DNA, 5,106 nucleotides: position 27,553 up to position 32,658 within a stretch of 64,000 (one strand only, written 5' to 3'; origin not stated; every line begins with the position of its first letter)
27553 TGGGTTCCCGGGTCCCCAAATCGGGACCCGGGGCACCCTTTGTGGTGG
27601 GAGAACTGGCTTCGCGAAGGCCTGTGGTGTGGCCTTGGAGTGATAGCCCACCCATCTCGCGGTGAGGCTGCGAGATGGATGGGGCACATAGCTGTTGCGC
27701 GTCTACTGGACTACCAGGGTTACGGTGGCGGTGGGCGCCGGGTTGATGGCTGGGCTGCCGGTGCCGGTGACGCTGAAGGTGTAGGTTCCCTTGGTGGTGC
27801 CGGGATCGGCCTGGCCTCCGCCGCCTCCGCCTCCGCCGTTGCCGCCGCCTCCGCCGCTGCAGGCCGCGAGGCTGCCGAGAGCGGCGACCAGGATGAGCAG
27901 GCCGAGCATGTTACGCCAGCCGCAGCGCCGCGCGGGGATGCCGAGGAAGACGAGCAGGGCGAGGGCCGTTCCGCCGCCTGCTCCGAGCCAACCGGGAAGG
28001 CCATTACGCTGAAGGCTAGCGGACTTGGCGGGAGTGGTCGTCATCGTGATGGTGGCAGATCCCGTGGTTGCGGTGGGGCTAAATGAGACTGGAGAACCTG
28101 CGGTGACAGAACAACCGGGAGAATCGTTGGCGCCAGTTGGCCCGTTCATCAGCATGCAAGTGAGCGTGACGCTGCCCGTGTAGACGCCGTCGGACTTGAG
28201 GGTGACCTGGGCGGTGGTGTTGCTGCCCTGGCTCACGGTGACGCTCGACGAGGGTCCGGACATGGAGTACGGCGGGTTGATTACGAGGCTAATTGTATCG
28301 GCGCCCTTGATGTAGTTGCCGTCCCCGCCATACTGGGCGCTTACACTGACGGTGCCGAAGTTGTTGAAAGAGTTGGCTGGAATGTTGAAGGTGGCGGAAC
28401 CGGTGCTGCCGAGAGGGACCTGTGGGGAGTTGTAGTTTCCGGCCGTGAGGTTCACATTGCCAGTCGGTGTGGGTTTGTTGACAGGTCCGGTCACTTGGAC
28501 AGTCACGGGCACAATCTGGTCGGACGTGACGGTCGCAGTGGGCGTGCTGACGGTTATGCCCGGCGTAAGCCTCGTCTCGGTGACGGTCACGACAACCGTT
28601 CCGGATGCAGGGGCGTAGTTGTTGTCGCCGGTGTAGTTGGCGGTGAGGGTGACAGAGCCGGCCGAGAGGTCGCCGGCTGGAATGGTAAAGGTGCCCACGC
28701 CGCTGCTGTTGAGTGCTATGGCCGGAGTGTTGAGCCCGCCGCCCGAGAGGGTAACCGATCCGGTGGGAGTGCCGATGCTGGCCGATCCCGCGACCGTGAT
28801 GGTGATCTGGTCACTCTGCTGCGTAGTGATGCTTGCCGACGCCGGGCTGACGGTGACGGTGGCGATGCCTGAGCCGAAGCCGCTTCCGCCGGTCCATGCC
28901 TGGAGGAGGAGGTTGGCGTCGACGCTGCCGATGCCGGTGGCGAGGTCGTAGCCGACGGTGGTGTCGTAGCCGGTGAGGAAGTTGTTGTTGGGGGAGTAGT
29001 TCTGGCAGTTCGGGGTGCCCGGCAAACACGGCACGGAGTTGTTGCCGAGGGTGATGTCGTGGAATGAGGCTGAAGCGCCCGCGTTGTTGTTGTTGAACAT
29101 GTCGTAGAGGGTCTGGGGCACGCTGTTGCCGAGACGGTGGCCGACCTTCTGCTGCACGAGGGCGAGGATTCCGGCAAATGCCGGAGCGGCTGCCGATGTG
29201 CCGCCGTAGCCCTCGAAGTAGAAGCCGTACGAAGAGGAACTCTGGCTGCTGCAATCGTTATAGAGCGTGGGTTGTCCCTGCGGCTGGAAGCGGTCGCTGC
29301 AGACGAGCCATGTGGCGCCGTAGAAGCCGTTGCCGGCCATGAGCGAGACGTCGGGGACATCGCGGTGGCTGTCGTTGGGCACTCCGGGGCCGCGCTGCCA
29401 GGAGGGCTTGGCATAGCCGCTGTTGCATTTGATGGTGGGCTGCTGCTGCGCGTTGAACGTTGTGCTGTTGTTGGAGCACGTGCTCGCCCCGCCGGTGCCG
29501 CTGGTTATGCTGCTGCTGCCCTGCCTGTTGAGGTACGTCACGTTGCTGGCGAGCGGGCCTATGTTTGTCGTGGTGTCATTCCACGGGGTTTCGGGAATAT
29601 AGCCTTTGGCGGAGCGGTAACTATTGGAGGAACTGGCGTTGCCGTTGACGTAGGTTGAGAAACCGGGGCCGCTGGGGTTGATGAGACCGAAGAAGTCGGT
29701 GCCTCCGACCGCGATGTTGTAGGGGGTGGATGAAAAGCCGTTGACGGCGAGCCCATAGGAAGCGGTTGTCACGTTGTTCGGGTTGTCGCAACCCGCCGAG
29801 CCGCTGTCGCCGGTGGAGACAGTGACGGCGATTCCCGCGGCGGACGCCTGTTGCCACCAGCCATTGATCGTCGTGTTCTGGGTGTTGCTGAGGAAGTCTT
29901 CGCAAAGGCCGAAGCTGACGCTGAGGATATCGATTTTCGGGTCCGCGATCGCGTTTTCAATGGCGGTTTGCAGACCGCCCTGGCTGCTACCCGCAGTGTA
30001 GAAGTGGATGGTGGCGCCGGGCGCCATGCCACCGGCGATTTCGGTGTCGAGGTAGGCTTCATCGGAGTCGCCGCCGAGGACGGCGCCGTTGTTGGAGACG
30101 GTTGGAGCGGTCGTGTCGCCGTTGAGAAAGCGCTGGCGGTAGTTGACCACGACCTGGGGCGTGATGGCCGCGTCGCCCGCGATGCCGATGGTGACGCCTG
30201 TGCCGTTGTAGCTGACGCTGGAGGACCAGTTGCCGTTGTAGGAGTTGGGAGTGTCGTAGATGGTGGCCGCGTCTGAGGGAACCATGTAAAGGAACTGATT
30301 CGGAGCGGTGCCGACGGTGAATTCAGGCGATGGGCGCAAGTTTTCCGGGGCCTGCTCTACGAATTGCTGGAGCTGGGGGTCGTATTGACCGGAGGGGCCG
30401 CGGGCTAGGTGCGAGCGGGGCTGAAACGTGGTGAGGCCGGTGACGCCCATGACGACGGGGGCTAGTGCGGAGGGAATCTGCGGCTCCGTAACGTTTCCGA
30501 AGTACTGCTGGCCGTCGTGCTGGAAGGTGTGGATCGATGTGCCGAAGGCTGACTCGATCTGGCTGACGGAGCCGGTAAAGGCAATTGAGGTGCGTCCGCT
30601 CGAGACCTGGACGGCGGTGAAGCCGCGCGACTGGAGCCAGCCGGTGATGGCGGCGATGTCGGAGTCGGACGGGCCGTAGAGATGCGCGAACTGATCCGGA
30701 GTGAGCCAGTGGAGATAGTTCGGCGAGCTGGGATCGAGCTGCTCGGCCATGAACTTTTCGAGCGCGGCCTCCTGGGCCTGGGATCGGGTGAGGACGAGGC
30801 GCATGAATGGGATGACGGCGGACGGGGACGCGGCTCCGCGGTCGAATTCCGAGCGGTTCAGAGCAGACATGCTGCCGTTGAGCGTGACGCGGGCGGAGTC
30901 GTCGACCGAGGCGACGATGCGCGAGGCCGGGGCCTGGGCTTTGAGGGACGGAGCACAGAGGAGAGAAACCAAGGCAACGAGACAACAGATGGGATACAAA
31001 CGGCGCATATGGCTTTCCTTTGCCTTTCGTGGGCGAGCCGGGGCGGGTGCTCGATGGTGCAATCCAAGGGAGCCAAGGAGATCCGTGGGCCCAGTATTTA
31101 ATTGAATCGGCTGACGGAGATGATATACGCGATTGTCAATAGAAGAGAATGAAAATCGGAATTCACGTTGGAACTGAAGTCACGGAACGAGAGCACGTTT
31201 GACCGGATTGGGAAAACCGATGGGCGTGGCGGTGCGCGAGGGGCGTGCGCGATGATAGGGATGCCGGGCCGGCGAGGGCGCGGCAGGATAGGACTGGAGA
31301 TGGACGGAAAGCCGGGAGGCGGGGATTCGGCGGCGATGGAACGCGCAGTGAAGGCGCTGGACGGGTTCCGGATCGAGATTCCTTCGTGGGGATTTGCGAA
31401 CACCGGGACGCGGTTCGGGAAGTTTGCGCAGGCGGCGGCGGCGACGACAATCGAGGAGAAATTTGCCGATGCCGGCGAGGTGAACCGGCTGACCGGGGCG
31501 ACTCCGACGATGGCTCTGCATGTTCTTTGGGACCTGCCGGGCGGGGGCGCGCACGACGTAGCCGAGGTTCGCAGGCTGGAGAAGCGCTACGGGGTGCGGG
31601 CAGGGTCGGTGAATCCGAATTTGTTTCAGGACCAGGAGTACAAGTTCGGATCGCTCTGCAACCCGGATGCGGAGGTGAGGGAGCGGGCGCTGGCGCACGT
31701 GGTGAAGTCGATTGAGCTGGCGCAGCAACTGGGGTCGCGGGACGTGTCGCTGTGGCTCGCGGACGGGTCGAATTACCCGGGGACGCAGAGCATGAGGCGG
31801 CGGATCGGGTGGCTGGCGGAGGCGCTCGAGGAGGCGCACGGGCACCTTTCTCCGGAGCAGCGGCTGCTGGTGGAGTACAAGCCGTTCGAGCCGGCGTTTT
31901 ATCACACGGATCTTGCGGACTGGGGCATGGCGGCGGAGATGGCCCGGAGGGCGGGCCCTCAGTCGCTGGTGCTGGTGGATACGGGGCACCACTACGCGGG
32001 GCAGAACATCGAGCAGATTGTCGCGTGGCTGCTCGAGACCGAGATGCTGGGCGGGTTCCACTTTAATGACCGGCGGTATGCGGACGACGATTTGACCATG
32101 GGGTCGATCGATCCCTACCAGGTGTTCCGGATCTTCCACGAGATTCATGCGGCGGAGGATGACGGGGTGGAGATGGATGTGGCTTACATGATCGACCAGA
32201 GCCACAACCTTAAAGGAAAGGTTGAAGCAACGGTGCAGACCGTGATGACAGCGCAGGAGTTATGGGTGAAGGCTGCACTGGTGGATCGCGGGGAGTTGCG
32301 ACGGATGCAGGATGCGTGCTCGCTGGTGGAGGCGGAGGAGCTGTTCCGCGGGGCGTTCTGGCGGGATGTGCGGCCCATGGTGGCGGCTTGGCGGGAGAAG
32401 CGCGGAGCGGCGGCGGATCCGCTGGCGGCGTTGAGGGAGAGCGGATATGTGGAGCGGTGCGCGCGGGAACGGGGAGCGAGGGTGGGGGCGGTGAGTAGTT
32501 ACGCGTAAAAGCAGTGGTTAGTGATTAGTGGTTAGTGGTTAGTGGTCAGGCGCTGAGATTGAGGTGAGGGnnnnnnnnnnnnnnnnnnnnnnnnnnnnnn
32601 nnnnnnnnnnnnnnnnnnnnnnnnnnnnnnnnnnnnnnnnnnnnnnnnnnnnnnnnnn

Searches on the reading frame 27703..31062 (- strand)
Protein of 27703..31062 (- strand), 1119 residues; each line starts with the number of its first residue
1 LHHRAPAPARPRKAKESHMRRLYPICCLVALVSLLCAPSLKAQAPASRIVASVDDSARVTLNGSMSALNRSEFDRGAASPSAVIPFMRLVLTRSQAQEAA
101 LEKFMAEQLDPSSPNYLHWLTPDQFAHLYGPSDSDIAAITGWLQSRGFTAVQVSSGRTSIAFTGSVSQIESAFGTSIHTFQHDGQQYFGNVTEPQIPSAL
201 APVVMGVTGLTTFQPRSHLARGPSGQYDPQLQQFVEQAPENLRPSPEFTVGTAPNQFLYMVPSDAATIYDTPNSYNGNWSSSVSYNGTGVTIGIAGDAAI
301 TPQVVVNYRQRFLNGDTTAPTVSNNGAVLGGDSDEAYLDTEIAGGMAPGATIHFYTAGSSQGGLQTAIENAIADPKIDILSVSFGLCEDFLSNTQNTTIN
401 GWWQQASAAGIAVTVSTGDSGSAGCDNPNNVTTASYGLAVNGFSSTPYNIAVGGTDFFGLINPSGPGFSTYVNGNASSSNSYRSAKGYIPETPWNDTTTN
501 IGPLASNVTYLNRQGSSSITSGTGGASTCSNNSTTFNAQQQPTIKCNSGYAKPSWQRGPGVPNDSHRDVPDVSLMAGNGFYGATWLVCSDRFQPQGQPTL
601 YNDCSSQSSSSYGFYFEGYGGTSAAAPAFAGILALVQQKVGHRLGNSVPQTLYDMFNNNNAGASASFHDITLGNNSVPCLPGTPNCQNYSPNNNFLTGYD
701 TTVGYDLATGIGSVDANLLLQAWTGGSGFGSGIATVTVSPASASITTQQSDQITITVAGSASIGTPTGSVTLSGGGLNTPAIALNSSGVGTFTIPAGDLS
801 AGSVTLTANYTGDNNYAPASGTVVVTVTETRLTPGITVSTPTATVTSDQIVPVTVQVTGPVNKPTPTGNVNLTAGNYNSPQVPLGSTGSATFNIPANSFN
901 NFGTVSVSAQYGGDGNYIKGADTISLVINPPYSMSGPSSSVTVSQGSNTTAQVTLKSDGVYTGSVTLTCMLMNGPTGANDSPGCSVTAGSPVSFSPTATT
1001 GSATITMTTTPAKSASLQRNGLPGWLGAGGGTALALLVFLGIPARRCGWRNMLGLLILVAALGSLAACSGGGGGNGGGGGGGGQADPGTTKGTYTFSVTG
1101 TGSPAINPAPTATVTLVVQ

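Call 16: search_protein_families(library=pfam, proteins=[window:27703-31062:-], max_evalue=0.00001)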
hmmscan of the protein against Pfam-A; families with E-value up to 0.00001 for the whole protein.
window:27703-31062:- (1119 aa): 3 families
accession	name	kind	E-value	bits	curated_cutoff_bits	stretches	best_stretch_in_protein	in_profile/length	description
PF09286.16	Pro-kuma_activ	-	9.1e-36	123.7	23.5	1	74-213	5-143/143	Pro-kumamolisin, activation domain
PF16640.11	Big_3_5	-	3.8e-17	63.1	35.5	2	740-828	3-88/88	Bacterial Ig-like domain (group 3)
PF00082.27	Peptidase_S8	-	3.3e-13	50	21.8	1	326-642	62-259/288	Subtilase family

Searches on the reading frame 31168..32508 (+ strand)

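Call 16: search_protein_families(library=pfam, proteins=[window:31168-32508:+], max_evalue=0.00001)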
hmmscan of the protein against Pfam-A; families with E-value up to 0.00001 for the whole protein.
window:31168-32508:+ (446 aa): 1 family
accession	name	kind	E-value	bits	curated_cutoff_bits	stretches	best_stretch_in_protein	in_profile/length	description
PF01261.30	AP_endonuc_2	-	3.6e-15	56.8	31.1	1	128-326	27-219/249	Xylose isomerase-like TIM barrel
